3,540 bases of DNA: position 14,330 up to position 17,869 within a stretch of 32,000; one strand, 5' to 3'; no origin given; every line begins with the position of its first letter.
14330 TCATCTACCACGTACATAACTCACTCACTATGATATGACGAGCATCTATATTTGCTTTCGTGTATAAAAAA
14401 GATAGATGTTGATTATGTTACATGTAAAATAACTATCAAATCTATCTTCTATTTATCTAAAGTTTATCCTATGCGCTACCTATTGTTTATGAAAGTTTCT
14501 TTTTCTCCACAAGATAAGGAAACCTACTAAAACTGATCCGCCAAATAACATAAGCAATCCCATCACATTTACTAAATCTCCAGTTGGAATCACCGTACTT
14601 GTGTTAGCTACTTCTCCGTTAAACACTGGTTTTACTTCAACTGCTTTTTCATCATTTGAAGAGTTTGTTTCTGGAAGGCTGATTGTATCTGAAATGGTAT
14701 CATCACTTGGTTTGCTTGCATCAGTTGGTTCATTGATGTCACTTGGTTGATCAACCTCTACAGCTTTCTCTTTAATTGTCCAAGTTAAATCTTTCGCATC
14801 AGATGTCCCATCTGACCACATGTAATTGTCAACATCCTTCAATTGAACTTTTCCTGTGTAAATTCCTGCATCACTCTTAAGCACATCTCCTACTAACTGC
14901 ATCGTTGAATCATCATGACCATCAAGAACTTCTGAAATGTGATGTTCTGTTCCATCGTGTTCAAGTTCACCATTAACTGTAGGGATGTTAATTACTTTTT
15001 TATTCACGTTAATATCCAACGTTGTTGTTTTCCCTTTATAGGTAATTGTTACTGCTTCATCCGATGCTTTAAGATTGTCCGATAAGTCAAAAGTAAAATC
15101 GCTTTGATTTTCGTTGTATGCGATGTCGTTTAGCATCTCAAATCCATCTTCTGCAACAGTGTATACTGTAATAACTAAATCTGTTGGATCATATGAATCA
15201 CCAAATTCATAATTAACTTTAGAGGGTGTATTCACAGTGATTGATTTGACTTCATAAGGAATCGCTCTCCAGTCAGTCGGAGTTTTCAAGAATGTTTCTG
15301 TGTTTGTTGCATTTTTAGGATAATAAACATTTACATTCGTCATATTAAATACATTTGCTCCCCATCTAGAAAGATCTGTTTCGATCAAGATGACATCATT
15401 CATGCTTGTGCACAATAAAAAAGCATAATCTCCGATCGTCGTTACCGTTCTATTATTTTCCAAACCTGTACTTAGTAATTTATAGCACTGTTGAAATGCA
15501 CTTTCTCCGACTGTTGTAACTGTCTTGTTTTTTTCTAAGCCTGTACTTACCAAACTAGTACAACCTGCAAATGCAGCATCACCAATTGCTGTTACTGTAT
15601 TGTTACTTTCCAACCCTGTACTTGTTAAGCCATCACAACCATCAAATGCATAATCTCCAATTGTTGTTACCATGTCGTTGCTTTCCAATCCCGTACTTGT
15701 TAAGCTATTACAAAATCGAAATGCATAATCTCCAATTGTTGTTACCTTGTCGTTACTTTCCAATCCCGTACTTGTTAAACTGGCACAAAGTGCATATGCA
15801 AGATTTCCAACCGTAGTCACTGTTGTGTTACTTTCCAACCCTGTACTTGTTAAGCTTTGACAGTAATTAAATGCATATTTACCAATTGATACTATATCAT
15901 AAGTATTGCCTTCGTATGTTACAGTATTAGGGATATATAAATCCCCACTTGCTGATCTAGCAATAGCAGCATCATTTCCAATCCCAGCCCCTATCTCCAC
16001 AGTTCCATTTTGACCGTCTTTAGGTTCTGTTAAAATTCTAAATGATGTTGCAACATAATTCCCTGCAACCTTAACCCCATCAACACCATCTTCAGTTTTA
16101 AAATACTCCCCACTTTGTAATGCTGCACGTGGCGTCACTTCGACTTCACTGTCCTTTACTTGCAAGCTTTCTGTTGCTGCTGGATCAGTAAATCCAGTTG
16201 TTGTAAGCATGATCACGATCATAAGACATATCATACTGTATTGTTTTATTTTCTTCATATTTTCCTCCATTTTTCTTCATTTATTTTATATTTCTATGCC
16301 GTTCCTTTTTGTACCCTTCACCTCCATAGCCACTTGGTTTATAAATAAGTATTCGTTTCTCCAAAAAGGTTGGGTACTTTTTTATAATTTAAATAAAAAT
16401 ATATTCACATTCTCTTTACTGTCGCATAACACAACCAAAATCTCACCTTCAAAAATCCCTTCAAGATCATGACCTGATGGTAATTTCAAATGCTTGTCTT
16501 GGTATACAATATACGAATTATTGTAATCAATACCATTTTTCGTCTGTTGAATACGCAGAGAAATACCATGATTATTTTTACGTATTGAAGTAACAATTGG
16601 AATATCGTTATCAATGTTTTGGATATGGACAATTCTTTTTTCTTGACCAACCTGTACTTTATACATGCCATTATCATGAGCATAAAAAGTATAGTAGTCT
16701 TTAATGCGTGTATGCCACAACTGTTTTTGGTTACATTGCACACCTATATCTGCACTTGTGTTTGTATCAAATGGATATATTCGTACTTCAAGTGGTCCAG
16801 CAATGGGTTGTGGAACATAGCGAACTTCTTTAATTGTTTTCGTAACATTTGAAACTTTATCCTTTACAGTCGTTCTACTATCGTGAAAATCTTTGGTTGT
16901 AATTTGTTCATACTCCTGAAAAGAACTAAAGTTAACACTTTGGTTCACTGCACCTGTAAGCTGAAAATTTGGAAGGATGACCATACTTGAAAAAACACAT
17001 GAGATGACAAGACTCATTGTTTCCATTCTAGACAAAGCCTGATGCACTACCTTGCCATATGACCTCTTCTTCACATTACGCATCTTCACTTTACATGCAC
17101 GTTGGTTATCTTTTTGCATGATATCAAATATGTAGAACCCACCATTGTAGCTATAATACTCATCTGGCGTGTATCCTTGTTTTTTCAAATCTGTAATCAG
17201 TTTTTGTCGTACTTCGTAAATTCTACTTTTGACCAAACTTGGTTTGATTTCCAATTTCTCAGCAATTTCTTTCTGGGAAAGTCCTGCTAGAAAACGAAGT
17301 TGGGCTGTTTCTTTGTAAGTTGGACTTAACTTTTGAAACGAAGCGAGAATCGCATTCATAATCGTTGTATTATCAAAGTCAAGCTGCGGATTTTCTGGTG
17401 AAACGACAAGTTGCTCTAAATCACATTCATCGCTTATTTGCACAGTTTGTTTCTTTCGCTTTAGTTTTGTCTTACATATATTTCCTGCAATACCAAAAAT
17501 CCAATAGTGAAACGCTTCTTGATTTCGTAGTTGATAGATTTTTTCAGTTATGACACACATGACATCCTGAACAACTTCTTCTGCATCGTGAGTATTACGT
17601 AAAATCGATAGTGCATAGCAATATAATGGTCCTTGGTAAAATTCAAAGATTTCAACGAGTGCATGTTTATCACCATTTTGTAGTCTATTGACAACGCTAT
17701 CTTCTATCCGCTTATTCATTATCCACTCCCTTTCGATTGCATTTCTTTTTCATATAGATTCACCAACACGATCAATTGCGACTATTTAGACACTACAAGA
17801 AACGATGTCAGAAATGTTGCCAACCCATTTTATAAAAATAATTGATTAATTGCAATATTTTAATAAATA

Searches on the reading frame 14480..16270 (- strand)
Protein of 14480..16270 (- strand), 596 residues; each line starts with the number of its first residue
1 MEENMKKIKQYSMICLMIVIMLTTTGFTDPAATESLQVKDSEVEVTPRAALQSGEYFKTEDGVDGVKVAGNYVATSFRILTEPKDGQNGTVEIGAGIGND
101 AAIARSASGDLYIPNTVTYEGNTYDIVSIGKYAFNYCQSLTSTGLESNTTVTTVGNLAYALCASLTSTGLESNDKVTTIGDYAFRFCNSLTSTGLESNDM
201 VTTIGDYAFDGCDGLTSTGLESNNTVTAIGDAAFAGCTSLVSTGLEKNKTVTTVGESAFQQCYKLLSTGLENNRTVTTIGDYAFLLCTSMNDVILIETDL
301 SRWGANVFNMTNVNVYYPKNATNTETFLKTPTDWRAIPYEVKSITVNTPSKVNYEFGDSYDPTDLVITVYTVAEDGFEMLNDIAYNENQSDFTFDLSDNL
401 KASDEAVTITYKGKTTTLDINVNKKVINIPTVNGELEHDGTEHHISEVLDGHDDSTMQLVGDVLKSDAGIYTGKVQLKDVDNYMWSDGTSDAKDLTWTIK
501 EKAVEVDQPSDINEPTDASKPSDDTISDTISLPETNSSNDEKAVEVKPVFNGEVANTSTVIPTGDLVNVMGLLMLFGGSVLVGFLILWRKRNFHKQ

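Call 60: search_protein_families(library=pfam, proteins=[window:14480-16270:-], max_evalue=0.0001)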
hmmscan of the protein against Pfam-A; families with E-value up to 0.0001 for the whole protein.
window:14480-16270:- (596 aa): 2 families
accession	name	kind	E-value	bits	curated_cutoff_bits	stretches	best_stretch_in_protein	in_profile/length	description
PF13306.12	LRR_5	-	6.9e-35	120.2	27.7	2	202-320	1-111/127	BspA type Leucine rich repeat region (6 copies)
PF13855.12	LRR_8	-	2.2e-07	31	27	0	165-224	3-60/61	Leucine rich repeat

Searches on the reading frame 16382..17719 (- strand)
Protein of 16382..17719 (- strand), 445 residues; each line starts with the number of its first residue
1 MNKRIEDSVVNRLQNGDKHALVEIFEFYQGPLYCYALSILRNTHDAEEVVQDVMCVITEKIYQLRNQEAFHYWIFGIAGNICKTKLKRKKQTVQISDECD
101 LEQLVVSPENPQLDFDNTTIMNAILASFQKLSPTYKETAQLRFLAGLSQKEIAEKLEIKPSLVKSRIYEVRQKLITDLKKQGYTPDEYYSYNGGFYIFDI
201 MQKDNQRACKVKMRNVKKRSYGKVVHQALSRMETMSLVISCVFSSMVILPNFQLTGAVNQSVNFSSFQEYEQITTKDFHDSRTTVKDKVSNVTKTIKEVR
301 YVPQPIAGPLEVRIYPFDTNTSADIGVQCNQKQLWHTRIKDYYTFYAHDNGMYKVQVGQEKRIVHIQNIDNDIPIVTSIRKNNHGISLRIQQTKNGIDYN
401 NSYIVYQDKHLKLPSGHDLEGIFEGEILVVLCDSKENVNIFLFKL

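Call 60: search_protein_families(library=pfam, proteins=[window:16382-17719:-], max_evalue=0.0001)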
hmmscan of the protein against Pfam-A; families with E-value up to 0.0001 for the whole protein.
window:16382-17719:- (445 aa): 4 families
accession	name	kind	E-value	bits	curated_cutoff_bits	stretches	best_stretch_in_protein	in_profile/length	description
PF08281.18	Sigma70_r4_2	-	1.2e-09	38.1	25.7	1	123-174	3-54/54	Sigma-70, region 4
PF07638.17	Sigma70_ECF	-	1.5e-09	38.5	21.1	1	9-178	7-183/185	ECF sigma factor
PF04542.20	Sigma70_r2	-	9.6e-08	32.2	24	1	26-90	3-69/71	Sigma-70 region 2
PF04545.22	Sigma70_r4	-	8.9e-05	22.4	24.1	0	129-174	3-48/50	Sigma-70, region 4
